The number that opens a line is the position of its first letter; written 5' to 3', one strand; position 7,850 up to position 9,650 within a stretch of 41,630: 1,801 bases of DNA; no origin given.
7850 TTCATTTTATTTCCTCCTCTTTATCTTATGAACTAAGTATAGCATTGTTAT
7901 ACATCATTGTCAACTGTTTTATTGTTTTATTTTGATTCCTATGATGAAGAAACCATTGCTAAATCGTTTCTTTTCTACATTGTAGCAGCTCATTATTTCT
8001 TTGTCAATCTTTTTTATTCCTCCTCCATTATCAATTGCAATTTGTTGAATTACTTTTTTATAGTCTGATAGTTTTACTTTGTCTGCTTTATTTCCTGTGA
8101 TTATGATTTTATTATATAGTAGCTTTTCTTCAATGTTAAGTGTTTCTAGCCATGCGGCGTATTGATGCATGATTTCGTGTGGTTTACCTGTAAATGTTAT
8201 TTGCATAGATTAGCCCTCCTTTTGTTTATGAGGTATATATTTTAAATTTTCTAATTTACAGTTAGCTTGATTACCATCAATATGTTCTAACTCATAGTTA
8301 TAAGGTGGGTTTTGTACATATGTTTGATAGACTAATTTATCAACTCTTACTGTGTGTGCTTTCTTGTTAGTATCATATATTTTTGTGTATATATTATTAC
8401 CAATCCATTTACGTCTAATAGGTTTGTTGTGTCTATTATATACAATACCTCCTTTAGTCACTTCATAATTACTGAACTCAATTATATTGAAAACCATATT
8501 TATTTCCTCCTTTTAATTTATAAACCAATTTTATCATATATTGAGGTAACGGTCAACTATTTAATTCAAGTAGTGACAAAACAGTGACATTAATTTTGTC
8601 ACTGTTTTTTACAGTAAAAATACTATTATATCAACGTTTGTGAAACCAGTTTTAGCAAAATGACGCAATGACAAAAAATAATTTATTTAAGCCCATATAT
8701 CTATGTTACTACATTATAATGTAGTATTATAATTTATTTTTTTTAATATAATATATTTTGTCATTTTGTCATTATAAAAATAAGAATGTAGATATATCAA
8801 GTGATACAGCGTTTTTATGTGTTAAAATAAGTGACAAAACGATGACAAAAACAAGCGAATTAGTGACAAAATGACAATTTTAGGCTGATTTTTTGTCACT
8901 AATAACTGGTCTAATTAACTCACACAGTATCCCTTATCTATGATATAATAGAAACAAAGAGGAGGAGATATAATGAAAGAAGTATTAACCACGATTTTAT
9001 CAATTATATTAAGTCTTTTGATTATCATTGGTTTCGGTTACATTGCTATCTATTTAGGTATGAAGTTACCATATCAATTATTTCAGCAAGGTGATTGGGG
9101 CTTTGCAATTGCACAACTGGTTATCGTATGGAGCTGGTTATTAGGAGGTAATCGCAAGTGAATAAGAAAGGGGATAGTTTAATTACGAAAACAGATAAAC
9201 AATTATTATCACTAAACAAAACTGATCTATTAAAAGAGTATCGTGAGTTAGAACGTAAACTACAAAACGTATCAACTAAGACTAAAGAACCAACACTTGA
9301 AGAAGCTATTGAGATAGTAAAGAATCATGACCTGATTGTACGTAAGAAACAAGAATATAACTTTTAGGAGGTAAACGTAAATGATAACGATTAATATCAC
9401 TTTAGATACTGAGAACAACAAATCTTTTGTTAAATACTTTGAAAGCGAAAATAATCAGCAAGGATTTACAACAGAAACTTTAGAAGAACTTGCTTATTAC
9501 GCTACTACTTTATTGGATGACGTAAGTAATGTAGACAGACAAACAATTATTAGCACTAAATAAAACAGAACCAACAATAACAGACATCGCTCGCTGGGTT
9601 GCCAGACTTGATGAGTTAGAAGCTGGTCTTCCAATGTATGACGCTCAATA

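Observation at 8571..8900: Iteron cluster, perfect palindrome and AT-rich tract between the divergent early and late promoters: candidate origin of replication or master operator array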

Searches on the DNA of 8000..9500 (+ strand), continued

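Call 26: get_annotated_region(hit=H35, flank=2000)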
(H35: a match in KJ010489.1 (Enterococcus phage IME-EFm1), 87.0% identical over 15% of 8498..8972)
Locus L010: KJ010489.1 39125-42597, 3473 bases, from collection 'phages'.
description: Enterococcus phage IME-EFm1, complete genome.
organism: Enterococcus phage IME-EFm1 (NCBI taxid 1445858)
taxonomy: Viruses; Duplodnaviria; Heunggongvirae; Uroviricota; Caudoviricetes
host: Enterococcus faecium; source: -; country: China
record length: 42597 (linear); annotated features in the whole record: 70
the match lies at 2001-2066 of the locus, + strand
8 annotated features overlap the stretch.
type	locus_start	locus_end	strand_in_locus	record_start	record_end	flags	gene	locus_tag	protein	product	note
CDS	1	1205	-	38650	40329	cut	-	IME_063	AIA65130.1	DNA primase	-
CDS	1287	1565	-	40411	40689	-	-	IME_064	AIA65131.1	hypothetical protein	-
CDS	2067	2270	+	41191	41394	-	-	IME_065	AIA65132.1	hypothetical protein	-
CDS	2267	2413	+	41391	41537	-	-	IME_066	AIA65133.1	hypothetical protein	-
CDS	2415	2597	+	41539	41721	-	-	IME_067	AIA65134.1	hypothetical protein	-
CDS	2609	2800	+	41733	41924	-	-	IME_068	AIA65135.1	hypothetical protein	-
CDS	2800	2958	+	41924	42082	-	-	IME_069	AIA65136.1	hypothetical protein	-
CDS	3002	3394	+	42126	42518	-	-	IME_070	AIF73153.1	HNH endonuclease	-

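Call 27: get_annotated_region(hit=H38, flank=2000)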
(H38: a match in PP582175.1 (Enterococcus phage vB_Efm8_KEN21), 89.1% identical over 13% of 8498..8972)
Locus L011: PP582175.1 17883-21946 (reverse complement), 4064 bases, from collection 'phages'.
description: Enterococcus phage vB_Efm8_KEN21, complete genome.
organism: Enterococcus phage vB_Efm8_KEN21 (NCBI taxid 3135752)
taxonomy: Viruses; Duplodnaviria; Heunggongvirae; Uroviricota; Caudoviricetes
host: Enterococcus faecium 80; source: sewage; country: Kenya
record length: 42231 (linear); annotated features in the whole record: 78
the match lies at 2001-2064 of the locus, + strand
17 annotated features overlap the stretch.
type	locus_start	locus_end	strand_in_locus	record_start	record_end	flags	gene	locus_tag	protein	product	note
CDS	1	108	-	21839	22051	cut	-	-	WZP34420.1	hypothetical protein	-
CDS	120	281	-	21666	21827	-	-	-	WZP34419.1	hypothetical protein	-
CDS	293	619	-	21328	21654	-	-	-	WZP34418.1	hypothetical protein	-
CDS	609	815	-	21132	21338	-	-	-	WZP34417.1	hypothetical protein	-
CDS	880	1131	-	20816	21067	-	-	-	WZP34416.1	hypothetical protein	-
CDS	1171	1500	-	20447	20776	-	-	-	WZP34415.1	hypothetical protein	-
CDS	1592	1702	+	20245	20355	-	-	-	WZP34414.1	hypothetical protein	-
CDS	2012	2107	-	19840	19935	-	-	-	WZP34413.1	hypothetical protein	-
CDS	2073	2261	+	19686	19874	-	-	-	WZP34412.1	hypothetical protein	-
CDS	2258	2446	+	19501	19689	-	-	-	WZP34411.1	hypothetical protein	-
CDS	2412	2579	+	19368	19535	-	-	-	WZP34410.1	hypothetical protein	-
CDS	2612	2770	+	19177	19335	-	-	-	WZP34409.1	hypothetical protein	-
CDS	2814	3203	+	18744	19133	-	-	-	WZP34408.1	HNH endonuclease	-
CDS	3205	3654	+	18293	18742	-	-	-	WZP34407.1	HNH endonuclease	-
CDS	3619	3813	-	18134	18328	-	-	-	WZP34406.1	hypothetical protein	-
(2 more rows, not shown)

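Call 28: get_annotated_region(hit=H36, flank=2000)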
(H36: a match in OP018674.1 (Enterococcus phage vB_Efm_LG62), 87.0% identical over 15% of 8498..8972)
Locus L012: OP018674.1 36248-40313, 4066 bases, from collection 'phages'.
description: Enterococcus phage vB_Efm_LG62, complete genome.
organism: Enterococcus phage vB_Efm_LG62 (NCBI taxid 2970334)
taxonomy: Viruses; Duplodnaviria; Heunggongvirae; Uroviricota; Caudoviricetes
host: Enterococcus faecium 2111230062; source: sewage; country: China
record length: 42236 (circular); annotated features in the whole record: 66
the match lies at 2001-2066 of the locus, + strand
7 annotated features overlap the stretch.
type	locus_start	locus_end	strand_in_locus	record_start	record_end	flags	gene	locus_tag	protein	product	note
CDS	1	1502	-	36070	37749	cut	-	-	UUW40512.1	DNA primase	DNA metabolism and replication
CDS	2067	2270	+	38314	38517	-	-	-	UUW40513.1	hypothetical protein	-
CDS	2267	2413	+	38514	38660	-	-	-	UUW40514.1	hypothetical protein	-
CDS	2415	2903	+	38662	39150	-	-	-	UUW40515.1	HNH homing endonuclease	DNA metabolism and replication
CDS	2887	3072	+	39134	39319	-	-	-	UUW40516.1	hypothetical protein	-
CDS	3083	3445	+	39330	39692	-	-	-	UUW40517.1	hypothetical protein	-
CDS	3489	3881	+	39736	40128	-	-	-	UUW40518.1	HNH endonuclease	DNA metabolism and replication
